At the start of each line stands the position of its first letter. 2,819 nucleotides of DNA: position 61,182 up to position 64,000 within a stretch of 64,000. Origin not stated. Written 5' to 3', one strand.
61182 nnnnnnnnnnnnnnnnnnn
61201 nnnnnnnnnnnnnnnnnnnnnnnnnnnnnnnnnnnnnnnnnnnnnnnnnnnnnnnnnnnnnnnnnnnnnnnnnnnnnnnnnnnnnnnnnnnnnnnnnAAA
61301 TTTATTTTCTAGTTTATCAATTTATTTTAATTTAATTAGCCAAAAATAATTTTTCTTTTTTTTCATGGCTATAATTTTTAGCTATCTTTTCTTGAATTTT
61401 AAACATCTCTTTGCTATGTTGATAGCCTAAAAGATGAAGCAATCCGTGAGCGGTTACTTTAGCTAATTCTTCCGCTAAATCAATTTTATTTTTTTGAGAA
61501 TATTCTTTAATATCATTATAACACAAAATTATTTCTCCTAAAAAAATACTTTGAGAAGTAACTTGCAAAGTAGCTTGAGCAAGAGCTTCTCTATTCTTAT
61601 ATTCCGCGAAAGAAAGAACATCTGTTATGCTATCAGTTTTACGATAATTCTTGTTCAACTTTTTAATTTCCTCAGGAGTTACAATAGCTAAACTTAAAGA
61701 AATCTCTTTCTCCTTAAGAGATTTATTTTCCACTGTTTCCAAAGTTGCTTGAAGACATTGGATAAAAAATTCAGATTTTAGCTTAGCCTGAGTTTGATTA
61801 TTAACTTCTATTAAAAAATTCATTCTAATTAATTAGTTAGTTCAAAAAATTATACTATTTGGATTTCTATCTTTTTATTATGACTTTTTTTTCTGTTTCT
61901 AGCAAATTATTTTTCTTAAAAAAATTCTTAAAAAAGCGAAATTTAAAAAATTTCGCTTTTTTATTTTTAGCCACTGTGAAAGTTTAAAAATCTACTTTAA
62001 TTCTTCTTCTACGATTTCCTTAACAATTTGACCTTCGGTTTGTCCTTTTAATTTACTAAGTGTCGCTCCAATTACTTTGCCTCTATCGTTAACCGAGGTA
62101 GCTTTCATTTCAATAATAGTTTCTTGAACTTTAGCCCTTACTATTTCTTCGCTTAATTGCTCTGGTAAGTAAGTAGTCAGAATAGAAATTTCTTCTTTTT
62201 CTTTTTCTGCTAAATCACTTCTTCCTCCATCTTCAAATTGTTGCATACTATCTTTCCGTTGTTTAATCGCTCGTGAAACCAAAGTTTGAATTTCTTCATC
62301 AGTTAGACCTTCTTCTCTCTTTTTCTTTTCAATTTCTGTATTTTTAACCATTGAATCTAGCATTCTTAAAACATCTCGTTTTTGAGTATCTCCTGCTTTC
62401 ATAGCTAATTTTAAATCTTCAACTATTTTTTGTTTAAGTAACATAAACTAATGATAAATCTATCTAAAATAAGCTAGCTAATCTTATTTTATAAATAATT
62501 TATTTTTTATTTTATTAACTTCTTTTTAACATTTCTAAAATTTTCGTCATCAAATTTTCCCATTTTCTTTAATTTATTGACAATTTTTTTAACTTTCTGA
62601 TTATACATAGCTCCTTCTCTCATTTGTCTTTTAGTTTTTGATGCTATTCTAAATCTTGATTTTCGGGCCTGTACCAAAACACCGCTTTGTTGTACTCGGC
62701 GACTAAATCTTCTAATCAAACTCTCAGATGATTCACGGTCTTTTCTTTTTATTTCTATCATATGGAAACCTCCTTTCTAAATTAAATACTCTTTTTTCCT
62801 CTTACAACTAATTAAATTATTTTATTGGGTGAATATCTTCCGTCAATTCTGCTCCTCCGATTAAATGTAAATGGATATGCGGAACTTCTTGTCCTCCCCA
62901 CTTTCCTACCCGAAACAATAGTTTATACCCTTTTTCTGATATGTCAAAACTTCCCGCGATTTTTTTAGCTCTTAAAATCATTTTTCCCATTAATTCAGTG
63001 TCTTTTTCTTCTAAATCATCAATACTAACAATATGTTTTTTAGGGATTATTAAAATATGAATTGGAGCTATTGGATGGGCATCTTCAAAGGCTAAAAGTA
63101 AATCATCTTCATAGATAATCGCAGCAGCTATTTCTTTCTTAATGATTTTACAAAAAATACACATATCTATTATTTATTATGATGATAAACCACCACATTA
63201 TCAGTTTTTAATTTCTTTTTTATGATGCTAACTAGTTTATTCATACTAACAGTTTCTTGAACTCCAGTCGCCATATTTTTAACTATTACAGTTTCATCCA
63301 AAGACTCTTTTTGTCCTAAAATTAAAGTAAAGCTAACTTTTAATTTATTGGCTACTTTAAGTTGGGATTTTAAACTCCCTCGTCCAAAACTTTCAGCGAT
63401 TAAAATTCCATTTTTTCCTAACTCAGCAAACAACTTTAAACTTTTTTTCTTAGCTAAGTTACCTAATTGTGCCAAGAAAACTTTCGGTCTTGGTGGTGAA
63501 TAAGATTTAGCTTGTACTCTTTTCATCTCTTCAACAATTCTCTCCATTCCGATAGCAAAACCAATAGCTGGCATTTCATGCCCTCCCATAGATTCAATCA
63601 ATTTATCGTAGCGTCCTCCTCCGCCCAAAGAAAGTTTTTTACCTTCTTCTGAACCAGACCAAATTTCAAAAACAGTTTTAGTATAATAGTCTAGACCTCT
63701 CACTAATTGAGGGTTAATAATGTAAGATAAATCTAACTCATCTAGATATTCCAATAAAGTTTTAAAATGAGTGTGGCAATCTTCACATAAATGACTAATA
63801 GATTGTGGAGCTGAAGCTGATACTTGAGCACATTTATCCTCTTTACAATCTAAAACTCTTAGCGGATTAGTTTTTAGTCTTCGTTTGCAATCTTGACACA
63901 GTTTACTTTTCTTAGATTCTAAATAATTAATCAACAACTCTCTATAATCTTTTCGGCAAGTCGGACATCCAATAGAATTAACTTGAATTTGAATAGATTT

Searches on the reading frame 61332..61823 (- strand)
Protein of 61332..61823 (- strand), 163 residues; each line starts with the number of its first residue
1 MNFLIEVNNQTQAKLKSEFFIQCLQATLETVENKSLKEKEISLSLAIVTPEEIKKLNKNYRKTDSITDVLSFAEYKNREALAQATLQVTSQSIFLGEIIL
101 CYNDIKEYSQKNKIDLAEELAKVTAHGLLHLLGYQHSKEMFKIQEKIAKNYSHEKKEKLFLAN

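Call 44: search_protein_families(library=pfam, proteins=[window:61332-61823:-], max_evalue=0.001)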
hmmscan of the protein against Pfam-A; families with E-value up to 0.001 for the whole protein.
window:61332-61823:- (163 aa): 1 family
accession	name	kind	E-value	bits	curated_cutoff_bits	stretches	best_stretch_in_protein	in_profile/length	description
PF02130.23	YbeY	-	4.6e-29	101.3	25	1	22-150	13-128/129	Endoribonuclease YbeY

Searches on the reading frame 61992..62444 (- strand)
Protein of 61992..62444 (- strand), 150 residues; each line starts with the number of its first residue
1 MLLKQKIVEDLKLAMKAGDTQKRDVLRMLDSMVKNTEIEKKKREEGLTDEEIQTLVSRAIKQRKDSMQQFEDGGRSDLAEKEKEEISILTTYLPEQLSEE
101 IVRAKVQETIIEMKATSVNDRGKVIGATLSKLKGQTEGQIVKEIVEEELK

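Call 44: search_protein_families(library=pfam, proteins=[window:61992-62444:-], max_evalue=0.001)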
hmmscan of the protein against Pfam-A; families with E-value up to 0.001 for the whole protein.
window:61992-62444:- (150 aa): 1 family
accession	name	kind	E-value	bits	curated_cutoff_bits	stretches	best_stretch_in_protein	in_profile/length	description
PF09424.15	YqeY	-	5.9e-42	143.6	27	1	4-149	1-143/143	Yqey-like protein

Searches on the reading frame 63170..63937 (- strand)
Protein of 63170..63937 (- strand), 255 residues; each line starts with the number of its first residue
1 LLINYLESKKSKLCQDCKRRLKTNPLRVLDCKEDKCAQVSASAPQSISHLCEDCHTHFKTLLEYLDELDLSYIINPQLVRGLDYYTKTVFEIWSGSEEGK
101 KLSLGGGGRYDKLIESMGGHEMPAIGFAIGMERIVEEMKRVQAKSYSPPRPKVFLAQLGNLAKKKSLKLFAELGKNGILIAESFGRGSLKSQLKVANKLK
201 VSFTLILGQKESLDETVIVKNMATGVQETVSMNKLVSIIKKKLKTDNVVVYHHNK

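Call 44: search_protein_families(library=pfam, proteins=[window:63170-63937:-], max_evalue=0.001)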
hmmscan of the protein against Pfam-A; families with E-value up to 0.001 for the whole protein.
window:63170-63937:- (255 aa): 2 families
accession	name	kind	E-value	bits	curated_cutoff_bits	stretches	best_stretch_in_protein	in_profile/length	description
PF13393.11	tRNA-synt_His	-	9.2e-17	61.7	25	1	2-134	173-308/308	Histidyl-tRNA synthetase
PF03129.25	HGTP_anticodon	-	2.9e-10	40.6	21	1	153-242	2-94/94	Anticodon binding domain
